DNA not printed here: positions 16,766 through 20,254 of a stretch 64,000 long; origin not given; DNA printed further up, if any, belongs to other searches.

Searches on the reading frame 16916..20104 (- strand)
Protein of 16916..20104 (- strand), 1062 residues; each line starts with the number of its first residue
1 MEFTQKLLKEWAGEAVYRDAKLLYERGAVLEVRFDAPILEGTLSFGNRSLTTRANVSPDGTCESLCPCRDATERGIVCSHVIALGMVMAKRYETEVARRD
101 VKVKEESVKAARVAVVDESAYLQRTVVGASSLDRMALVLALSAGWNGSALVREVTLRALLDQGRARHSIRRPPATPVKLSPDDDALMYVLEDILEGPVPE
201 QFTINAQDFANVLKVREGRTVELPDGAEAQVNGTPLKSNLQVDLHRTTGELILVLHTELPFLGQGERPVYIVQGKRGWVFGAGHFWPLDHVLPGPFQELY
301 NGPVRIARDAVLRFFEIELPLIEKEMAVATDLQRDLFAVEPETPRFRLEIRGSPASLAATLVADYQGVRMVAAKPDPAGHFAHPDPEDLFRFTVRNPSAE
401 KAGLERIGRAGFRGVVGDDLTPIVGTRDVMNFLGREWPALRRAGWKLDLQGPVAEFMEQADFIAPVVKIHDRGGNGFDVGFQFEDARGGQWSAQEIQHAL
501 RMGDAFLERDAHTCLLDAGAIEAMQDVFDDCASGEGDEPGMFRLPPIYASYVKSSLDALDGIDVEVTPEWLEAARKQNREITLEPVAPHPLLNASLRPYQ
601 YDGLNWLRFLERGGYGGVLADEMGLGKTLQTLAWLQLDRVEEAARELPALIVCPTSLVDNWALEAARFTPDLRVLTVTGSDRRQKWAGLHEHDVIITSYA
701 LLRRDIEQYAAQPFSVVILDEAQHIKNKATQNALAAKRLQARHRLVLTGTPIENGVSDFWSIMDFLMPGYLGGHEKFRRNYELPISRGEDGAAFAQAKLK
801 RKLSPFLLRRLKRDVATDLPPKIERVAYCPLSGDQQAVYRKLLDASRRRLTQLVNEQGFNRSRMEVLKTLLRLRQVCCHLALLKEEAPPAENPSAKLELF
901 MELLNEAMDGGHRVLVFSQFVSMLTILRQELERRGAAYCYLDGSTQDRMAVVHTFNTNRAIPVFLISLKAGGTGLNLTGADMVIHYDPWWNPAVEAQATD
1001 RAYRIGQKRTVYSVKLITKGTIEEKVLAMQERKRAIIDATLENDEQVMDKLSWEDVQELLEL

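Call 3: search_protein_families(library=pfam, proteins=[window:16916-20104:-])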
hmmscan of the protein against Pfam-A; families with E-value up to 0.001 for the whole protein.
window:16916-20104:- (1062 aa): 4 families
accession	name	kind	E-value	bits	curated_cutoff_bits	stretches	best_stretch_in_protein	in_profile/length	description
PF00176.29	SNF2-rel_dom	-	1.1e-71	241.8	24.9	1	599-880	1-288/290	SNF2-related domain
PF00271.37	Helicase_C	-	5.3e-22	78.6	23.5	1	896-1006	2-110/110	Helicase conserved C-terminal domain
PF04851.21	ResIII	-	2.3e-09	37.8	22.5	1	595-752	3-163/164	Type III restriction enzyme, res subunit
PF00270.35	DEAD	-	4.7e-08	33.4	26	1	622-753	22-162/167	DEAD/DEAH box helicase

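Call 4: search_protein_families(library=ncbifam, proteins=[window:16916-20104:-])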
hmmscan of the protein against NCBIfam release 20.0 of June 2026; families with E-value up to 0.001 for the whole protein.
window:16916-20104:- (1062 aa): 10 families
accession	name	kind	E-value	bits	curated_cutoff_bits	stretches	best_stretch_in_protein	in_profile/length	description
NF058637.1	helic_SCO1167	equivalog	2.1e-140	469.5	1200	1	559-1062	431-931/932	SCO1167/SCO6262 family helicase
NF053675.1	pilus_reg_Snf2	equivalog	7.9e-127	424.8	1100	1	426-1061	427-1027/1029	pilus expression-regulating Snf2 family helicase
NF041790.1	anti-phage_ZorD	equivalog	4.9e-77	259.8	1500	2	686-1012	700-1031/1035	type I Zorya anti-phage system protein ZorD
NF038318.1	DISARM_DrmD_b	equivalog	3e-25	88.5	950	2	609-819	44-249/868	DISARM system SNF2-like helicase DrmD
NF038317.1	DISARM_DrmD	equivalog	9.6e-22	77.1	610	2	595-768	107-302/1021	DISARM system SNF2-like helicase DrmD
NF041062.1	DpdE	equivalog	7.9e-17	60.5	500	2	619-816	175-359/1048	protein DpdE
NF042964.1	phospholipD_antiphage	equivalog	1.8e-12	46.4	1100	2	618-767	253-426/895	phospholipase D-like domain-containing anti-phage protein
NF058636.1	helic_sll1366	equivalog_domain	6.7e-11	41.6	550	1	582-627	544-589/589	sll1366 family intein-prone helicase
NF003426.0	PRK04914.1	equivalog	4.9e-10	38.3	576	1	618-777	174-342/959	RNA polymerase-associated protein RapA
NF008744.0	PRK11776.1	equivalog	9.6e-06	24.4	524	0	624-727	51-161/460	ATP-dependent RNA helicase DbpA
